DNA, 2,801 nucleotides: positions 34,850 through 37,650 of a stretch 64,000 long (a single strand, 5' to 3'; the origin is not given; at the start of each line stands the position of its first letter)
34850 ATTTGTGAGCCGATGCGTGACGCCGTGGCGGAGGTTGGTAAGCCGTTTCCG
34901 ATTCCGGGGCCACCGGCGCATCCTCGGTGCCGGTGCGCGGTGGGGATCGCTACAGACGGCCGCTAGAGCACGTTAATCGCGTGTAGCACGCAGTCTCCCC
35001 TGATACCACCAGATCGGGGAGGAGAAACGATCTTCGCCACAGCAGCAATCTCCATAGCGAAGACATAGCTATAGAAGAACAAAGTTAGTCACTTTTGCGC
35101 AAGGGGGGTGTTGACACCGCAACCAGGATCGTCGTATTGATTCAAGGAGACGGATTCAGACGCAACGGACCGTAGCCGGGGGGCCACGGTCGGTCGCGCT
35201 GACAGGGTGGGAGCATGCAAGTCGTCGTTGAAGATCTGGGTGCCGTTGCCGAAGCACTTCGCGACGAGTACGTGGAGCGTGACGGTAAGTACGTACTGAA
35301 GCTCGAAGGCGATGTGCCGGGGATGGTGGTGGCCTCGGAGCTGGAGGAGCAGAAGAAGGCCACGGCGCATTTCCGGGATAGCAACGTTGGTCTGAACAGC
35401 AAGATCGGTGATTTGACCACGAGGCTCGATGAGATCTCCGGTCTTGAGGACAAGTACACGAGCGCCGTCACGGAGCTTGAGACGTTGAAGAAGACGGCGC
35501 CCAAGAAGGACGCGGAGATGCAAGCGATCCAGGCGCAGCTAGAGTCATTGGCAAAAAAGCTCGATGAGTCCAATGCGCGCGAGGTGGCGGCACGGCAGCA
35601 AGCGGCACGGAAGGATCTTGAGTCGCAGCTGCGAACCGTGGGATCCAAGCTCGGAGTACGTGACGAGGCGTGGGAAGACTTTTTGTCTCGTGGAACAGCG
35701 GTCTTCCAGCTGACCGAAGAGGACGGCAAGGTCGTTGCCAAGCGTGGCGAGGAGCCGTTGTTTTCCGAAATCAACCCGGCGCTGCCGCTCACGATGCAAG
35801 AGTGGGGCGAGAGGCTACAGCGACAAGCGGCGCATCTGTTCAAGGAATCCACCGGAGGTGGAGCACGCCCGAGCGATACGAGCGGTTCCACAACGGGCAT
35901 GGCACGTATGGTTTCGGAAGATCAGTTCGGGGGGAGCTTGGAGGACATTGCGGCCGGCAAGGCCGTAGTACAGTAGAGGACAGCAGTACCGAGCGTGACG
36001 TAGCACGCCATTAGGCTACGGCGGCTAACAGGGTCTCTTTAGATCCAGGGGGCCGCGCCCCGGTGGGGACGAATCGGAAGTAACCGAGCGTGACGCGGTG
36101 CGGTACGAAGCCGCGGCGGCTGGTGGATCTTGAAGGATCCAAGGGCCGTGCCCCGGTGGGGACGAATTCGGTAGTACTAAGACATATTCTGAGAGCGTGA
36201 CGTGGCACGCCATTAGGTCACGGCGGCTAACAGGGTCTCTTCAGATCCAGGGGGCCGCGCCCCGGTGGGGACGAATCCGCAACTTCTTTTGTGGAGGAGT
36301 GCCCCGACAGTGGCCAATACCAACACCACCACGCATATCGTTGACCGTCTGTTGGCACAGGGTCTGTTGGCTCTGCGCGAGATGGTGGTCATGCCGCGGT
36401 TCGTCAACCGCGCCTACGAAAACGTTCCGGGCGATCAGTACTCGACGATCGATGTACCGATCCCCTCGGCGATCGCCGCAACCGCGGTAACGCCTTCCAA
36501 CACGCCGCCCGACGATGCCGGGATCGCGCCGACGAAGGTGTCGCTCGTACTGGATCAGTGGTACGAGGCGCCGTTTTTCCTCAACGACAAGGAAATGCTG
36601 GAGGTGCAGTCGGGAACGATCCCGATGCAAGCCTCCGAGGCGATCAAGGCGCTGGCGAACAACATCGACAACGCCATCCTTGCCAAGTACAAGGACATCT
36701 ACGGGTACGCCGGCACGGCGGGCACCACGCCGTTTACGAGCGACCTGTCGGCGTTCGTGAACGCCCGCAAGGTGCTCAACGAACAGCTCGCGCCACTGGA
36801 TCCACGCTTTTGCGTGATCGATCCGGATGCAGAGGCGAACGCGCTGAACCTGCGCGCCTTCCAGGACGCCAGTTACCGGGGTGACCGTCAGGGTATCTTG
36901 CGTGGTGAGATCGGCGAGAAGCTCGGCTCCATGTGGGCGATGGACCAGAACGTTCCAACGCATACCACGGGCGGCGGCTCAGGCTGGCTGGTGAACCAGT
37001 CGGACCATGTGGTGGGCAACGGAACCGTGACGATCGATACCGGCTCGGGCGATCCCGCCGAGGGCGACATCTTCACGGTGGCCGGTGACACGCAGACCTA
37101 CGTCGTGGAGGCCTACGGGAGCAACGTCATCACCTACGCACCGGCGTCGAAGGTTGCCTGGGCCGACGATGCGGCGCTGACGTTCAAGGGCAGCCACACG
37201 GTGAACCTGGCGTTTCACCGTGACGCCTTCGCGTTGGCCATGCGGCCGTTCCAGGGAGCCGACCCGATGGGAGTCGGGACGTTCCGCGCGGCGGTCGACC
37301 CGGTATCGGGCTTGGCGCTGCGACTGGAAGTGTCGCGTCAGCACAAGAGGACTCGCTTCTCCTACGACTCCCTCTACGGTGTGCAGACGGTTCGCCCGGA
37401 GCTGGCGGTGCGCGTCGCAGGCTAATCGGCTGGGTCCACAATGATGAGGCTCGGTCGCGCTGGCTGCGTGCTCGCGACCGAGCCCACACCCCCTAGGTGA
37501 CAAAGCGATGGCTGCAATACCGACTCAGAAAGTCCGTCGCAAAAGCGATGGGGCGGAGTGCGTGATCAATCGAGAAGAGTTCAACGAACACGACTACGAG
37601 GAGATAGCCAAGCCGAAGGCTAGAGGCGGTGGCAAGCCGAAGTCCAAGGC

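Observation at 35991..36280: Tandem triplicated two-hairpin repeat immediately upstream of the major capsid gene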

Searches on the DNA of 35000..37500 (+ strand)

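Call 4: search_rna_families(source=window, start=35500, end=36800, threshold=evalue, max_evalue=10, show_alignments=5)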
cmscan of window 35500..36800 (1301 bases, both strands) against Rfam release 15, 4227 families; matches with E-value up to 10: 0.
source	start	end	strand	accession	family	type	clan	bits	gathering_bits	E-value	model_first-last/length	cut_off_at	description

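Call 10: search_dna_similar(query=window:35000-37500:+, collection=phages, mode=distant)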
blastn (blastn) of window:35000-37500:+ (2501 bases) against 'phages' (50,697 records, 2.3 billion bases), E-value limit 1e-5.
No match.

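Call 43: build_rna_model(alignment_id=A4, structure=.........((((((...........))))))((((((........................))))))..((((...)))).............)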
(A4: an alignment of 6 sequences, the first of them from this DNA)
Model R1 built from alignment A4 (6 sequences, 94 columns); structure: as given.
model positions 89; base pairs 16; branch points 2; effective number of sequences 2.46; information 0.64 bits per position. Calibrated on 0.2 Mb of random sequence (short: E-values are rough).
structure used (alignment columns):
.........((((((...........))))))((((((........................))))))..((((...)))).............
